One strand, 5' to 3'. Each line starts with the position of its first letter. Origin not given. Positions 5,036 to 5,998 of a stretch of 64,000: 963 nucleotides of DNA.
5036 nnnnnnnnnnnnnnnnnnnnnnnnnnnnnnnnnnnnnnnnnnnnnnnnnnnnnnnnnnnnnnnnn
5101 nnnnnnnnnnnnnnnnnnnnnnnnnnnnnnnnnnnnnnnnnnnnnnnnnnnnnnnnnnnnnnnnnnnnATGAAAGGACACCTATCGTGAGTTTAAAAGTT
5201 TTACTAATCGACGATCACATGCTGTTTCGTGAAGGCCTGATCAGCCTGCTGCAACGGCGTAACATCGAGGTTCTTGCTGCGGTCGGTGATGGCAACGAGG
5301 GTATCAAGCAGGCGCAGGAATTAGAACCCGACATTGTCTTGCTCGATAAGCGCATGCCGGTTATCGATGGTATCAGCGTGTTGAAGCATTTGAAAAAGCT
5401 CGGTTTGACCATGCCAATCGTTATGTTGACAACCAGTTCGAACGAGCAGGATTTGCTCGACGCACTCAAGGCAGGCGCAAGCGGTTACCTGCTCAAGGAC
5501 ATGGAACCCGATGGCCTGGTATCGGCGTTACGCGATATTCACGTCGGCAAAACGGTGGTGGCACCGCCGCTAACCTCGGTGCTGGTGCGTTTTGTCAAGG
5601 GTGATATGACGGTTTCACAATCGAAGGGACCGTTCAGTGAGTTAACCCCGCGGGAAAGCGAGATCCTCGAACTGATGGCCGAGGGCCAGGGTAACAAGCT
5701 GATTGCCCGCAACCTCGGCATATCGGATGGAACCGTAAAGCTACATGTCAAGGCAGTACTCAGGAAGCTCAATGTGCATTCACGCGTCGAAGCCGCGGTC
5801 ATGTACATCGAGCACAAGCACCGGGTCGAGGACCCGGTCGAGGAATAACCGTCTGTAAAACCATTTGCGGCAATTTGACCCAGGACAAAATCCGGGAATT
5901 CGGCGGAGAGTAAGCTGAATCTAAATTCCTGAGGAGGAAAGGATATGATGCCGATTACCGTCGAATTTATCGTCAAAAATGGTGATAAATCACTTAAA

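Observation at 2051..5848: Two-component operon with an embedded HTH-[2Fe-2S]-FNR-like fusion protein, replacing dsrS downstream of dsrPNR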

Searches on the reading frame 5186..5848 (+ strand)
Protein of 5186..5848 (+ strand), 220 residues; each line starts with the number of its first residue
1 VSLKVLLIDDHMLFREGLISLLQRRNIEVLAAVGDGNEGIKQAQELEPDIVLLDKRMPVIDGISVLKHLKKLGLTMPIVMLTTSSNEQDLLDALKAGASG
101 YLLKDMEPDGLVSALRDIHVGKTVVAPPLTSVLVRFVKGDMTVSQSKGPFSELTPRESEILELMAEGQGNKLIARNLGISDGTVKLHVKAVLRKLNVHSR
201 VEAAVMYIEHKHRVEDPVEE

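Call 3: search_protein_families(library=pfam, proteins=[window:5186-5848:+], max_evalue=0.01)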
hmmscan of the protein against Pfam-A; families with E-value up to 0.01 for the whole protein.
window:5186-5848:+ (220 aa): 5 families
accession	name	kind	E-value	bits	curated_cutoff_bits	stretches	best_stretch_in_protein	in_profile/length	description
PF00072.30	Response_reg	-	5.5e-28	97.8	30.2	1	5-115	1-110/111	Response regulator receiver domain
PF00196.25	GerE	-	1e-22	80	23.5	1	152-206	2-56/57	Bacterial regulatory proteins, luxR family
PF08281.18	Sigma70_r4_2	-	2.7e-06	27.3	25.7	1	151-195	9-54/54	Sigma-70, region 4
PF04545.22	Sigma70_r4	-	0.00011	22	24.1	1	151-195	3-48/50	Sigma-70, region 4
PF13936.12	HTH_38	-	0.00043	20.4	27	0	159-185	12-38/44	Helix-turn-helix domain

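Call 4: search_protein_families(library=ncbifam, proteins=[window:5186-5848:+], max_evalue=0.01)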
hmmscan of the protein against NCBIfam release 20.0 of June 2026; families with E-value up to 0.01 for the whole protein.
window:5186-5848:+ (220 aa): 114 families (the best 25 are shown)
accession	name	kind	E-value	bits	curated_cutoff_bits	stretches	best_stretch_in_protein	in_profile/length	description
NF007935.0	PRK10651.1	equivalog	1.5e-64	217.1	250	1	4-211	8-214/216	two-component system response regulator NarL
NF007708.0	PRK10403.1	equivalog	3.5e-47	160.6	343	1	2-211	6-212/215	nitrate/nitrite response regulator protein NarP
NF047785.1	respo_reg_MadR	equivalog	2.7e-40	138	300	1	3-204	1-200/209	MadR family response regulator transcription factor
NF011896.0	PRK15369.1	equivalog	4.7e-39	134.2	242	1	2-202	3-199/211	two component system response regulator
NF052445.1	RespRegMctR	equivalog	4e-38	130.9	300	1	3-210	2-202/205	two-component system response regulator MctR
NF007018.1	PRK09483.1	equivalog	5.5e-30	104.6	280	1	4-211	3-207/217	UvrY/SirA/GacA family response regulator transcription factor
NF041830.1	RR_TF_ErdR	exception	3.7e-23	82.4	390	1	4-206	3-204/213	response regulator transcription factor ErdR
NF007685.0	PRK10360.1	equivalog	4e-23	82.3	258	1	4-205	3-190/196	response regulator transcription factor UhpA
NF006900.1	PRK09390.1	equivalog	9.3e-23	80.8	255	1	4-204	6-194/203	response regulator FixJ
NF001965.0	PRK00742.1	subfamily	5.9e-21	75.1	293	1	1-106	2-109/357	chemotaxis-specific protein-glutamate methyltransferase CheB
NF040749.1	tetrathio_RR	equivalog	1.3e-19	70.7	290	1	6-201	3-182/191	tetrathionate respiration response regulator TtrR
NF007403.0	PRK09935.1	equivalog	1.5e-19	70.4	271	1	5-203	6-200/210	fimbria biosynthesis transcriptional regulator FimZ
NF007419.0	PRK09958.1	equivalog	2e-19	70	251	1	5-202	3-193/204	acid-sensing system DNA-binding response regulator EvgA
NF040689.1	MtrAB_MtrA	equivalog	2.1e-19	69.7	300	1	5-198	1-190/219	MtrAB system response regulator MtrA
NF041367.1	CheY_Halo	equivalog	6.6e-18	65.1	200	1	5-118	1-113/114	chemotaxis protein CheY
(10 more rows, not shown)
